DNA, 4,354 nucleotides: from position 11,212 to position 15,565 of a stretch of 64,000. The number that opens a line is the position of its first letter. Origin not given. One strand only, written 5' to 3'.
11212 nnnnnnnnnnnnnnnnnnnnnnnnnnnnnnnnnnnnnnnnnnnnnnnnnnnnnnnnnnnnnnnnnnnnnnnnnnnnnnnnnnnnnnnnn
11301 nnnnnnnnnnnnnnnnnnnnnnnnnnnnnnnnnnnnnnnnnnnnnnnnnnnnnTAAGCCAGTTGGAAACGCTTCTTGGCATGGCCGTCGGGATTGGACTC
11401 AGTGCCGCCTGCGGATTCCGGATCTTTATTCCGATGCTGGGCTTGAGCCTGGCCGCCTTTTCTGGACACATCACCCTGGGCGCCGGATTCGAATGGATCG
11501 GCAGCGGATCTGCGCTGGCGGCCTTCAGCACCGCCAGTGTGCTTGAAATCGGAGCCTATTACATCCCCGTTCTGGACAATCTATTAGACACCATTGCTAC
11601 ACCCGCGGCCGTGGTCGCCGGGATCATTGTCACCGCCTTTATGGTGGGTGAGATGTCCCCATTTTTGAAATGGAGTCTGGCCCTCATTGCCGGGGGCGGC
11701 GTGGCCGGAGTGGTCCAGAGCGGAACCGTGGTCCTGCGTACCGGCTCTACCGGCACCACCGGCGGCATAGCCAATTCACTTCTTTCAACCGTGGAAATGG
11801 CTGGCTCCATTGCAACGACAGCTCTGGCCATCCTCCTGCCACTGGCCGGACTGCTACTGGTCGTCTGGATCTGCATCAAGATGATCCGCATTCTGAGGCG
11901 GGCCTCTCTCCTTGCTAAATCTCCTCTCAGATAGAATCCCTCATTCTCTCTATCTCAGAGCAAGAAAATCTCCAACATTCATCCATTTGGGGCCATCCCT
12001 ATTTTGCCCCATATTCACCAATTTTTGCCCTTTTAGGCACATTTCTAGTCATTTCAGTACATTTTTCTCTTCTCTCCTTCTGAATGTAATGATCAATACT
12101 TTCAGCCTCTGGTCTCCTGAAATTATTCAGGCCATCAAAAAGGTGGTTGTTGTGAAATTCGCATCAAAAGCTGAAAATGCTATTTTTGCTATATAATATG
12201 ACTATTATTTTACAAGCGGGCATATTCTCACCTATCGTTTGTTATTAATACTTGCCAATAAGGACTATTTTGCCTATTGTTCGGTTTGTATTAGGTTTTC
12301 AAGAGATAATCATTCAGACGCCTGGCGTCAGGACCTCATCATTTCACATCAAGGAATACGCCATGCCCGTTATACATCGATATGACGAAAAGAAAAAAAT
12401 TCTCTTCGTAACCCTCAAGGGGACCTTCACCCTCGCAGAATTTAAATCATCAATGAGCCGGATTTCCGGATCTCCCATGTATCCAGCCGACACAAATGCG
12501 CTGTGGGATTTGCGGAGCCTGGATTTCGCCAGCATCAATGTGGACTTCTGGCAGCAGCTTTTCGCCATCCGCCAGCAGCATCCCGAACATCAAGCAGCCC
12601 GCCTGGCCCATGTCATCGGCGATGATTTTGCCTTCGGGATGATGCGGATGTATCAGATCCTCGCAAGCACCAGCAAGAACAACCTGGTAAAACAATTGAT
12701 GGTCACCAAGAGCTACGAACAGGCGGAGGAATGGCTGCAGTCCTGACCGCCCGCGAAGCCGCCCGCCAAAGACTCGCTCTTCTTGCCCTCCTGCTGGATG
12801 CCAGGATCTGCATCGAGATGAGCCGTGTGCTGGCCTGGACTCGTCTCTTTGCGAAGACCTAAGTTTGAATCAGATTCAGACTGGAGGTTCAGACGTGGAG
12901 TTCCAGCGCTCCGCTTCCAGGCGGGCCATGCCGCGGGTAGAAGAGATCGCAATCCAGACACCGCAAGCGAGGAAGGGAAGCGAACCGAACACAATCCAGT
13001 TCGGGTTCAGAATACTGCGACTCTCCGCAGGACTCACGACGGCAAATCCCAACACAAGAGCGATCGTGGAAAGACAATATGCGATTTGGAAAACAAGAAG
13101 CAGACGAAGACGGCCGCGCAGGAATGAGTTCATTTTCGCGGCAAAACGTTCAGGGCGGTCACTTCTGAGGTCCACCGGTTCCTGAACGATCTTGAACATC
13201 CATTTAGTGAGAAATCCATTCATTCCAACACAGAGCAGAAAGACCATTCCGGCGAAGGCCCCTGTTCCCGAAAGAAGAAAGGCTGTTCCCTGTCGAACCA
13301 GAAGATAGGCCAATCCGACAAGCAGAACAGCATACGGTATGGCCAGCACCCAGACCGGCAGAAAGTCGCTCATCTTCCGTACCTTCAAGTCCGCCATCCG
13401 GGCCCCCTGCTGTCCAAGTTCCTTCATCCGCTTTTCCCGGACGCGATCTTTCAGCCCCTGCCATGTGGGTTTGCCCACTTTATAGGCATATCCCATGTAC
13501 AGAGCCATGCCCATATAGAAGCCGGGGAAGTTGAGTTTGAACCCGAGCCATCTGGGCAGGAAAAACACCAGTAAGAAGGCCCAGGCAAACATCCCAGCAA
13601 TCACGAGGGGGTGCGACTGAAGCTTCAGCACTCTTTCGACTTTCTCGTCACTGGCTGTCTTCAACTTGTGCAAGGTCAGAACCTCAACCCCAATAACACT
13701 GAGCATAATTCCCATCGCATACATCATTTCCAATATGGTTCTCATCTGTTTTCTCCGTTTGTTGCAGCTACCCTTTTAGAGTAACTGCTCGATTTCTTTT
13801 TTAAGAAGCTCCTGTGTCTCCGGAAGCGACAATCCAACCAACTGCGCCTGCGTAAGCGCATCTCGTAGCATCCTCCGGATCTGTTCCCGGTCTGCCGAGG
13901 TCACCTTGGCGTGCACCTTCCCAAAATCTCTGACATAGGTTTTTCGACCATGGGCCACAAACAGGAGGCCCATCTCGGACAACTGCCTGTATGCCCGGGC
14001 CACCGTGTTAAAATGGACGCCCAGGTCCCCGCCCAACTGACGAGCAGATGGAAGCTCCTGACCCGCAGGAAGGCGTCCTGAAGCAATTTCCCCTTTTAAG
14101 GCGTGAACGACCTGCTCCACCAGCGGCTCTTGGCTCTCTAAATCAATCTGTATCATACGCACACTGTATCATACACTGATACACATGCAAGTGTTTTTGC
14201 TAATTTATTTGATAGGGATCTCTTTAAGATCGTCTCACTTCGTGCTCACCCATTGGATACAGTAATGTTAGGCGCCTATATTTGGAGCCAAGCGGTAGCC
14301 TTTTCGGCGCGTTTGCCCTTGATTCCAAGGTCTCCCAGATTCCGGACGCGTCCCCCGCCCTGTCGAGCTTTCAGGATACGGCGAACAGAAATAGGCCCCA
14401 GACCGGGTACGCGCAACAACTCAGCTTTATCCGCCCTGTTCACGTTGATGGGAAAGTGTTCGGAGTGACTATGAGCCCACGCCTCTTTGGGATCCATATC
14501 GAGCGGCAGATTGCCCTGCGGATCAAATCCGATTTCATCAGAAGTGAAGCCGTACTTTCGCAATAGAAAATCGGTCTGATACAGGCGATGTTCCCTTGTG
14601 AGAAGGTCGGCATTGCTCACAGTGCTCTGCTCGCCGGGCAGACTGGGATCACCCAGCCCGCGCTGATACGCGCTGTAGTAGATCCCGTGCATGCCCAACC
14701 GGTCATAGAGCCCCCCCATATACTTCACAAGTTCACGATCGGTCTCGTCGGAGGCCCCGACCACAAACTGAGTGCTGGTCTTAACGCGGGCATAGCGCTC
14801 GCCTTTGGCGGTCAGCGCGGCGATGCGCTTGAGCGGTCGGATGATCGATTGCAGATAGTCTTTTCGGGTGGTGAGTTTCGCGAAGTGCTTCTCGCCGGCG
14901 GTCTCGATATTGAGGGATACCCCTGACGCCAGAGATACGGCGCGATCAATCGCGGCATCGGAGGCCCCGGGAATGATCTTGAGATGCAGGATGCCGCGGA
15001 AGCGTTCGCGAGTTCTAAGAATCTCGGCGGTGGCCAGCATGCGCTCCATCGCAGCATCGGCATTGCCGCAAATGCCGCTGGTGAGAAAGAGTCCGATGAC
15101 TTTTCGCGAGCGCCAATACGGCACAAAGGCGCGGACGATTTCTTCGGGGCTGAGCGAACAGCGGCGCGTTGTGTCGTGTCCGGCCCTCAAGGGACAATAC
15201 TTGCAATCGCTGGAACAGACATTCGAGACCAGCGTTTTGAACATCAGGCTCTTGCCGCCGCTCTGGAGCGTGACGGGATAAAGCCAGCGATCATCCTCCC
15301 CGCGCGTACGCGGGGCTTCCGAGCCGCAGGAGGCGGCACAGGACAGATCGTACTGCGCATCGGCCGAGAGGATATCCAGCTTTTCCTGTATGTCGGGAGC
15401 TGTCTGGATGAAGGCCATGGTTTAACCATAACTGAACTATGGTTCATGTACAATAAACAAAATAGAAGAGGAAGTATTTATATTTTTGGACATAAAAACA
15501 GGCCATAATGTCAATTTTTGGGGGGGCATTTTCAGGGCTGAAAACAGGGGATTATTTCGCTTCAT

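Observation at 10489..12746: Duplicated two-gene cassette (small ferredoxin plus 127-aa unknown protein) with a DUF4126 membrane protein, downstream of an ECF sigma module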

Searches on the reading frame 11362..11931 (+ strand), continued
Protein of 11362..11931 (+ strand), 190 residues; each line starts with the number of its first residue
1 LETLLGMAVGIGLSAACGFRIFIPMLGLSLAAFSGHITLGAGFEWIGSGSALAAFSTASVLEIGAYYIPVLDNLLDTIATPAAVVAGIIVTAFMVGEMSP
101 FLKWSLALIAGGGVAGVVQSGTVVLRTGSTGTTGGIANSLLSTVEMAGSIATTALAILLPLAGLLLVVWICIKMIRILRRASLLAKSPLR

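Call 94: find_encoding_contigs(protein=P0166, flank=5000, max_places=2)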
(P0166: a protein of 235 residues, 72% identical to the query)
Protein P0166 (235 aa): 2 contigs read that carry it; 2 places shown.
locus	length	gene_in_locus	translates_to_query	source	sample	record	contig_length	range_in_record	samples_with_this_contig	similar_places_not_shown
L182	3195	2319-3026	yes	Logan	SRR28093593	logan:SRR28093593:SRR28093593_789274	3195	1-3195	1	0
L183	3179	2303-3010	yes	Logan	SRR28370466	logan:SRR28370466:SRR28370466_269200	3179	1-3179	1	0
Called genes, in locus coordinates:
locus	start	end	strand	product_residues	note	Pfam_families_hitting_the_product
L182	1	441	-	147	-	?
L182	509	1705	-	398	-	-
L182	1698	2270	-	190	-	PF00293:NUDIX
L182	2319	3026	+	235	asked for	PF13548:DUF4126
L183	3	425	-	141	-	?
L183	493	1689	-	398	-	-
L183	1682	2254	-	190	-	PF00293:NUDIX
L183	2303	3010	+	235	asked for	PF13548:DUF4126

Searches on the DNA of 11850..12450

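Call 98: search_rna_families(source=window, start=11850, end=12450, threshold=evalue, max_evalue=1)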
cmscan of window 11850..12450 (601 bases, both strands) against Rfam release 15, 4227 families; matches with E-value up to 1: 1.
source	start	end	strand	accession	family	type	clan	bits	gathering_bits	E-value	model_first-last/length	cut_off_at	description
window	11893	11984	+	RF02120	FTX_2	Gene; lncRNA;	-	17.5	48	0.79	1-97/97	no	FTX transcript, XIST regulator conserved region 2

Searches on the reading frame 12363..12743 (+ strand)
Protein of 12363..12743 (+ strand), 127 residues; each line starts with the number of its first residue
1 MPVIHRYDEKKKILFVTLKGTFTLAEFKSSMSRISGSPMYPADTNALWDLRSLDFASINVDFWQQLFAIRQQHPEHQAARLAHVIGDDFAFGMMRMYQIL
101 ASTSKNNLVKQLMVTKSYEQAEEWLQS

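Call 5: search_protein_families(library=pfam, proteins=[window:12363-12743:+], max_evalue=1)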
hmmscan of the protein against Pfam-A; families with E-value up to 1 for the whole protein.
window:12363-12743:+ (127 aa): 1 family
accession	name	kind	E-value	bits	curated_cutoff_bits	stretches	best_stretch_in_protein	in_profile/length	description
PF11964.13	SpoIIAA-like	-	0.012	16.8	25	1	13-126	1-106/106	SpoIIAA-like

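Call 11: search_protein_families(library=ncbifam, proteins=[window:12363-12743:+], max_evalue=0.1)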
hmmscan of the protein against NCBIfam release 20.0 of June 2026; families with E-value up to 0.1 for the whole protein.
window:12363-12743:+ (127 aa): 0 families

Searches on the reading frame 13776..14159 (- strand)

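Call 11: search_protein_families(library=ncbifam, proteins=[window:13776-14159:-], max_evalue=0.1)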
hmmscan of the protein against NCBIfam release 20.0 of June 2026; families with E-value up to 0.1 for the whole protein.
window:13776-14159:- (127 aa): 25 families
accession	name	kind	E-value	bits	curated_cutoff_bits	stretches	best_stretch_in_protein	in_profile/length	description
NF052282.1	PLP_TF_PdxR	equivalog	1.1e-17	64.3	320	1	12-88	1-77/448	MocR-like pyridoxine biosynthesis transcription factor PdxR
NF052281.1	rhizopine_MocR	equivalog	2e-16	59.7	650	1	2-97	8-103/479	rhizopine catabolism transcriptional regulator MocR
NF053730.1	TransRegRv1152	equivalog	7.7e-16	58.1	170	1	2-94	6-98/120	Rv1152 family transcriptional regulator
NF047563.1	modulin_PmtR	equivalog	4.3e-15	55.8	200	1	5-120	5-118/125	PSM export ABC transporter transcriptional regulator PmtR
NF052286.1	ecto_TF_EhuR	exception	2.5e-13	49.4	480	1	10-87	9-86/458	MocR-like ectoine utilization transcription factor EhuR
NF052290.2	MocR_like_YczR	exception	1.2e-11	44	487.4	1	9-88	16-95/458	MocR-like transcription factor YczR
NF012025.0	PRK15481.1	equivalog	1.4e-10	40.5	573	1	15-85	9-79/432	MocR-like B6 salvage transcription factor PtsJ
NF052285.1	GABA_TF_GabR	exception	3.1e-09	36.2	600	1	15-100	2-86/456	MocR-like transcriptional regulator GabR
NF007741.0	PRK10421.1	equivalog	7.2e-09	35.4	311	1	12-78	7-73/262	transcriptional regulator LldR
TIGR02325.1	C_P_lyase_phnF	equivalog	9.8e-09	35.1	156.8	1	14-79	10-74/238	phosphonate metabolism transcriptional regulator PhnF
TIGR02018.2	his_ut_repres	equivalog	1.4e-07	31.1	220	1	15-79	2-66/226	histidine utilization transcriptional repressor HutC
NF003011.0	PRK03837.1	subfamily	2.2e-07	30.7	260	1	13-79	14-80/241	transcriptional regulator NanR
NF007292.0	PRK09764.1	equivalog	2.6e-07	30.1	281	1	10-78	3-71/240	GntR family transcriptional regulator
TIGR02404.1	trehalos_R_Bsub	equivalog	1.3e-06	28.3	211.95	1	15-88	3-79/233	trehalose operon repressor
NF007442.0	PRK09990.1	equivalog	2.1e-05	24.1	301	1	8-83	6-81/256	transcriptional regulator GlcC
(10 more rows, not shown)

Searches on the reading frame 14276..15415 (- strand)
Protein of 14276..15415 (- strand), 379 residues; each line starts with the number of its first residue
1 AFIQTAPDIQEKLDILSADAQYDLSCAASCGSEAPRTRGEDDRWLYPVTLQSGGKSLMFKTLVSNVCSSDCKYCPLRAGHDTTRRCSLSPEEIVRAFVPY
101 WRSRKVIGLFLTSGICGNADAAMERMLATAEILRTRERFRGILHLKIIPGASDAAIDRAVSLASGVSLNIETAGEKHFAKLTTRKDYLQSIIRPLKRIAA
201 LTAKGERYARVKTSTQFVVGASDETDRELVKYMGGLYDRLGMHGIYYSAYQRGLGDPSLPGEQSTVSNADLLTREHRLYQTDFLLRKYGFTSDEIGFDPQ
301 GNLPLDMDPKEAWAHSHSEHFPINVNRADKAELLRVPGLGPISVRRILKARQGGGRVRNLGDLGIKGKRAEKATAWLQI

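Call 11: search_protein_families(library=ncbifam, proteins=[window:14276-15415:-], max_evalue=0.1)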
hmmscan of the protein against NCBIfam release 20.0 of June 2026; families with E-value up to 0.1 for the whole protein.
window:14276-15415:- (379 aa): 9 families
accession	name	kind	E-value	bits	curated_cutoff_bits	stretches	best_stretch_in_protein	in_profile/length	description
TIGR03916.1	rSAM_link_UDG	hypoth_equivalog_domain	2.2e-82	277.4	343.5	1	9-371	1-371/415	putative DNA modification/repair radical SAM protein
TIGR01259.1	comE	subfamily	0.00024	21.1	152.35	1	316-363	53-100/120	comEA protein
TIGR03956.1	rSAM_HydE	equivalog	0.00084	18.7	254.6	1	63-192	55-180/340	[FeFe] hydrogenase H-cluster radical SAM maturase HydE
TIGR02351.2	thiH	equivalog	0.0049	16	380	1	61-95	76-110/364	2-iminoacetate synthase ThiH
TIGR03551.1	F420_cofH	equivalog_domain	0.0094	14.8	374.1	1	63-123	45-104/345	5-amino-6-(D-ribitylamino)uracil--L-tyrosine 4-hydroxyphenyl transferase CofH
TIGR03955.1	rSAM_HydG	equivalog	0.013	14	312.15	1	55-97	82-125/470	[FeFe] hydrogenase H-cluster radical SAM maturase HydG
TIGR00433.2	bioB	equivalog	0.018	14.3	225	1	64-187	48-169/307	biotin synthase BioB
TIGR00423.1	TIGR00423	subfamily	0.041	13.1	260.25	1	64-96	12-44/310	CofH family radical SAM protein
TIGR03700.1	mena_SCO4494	equivalog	0.093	11.6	434.55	0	63-96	54-87/351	aminofutalosine synthase MqnE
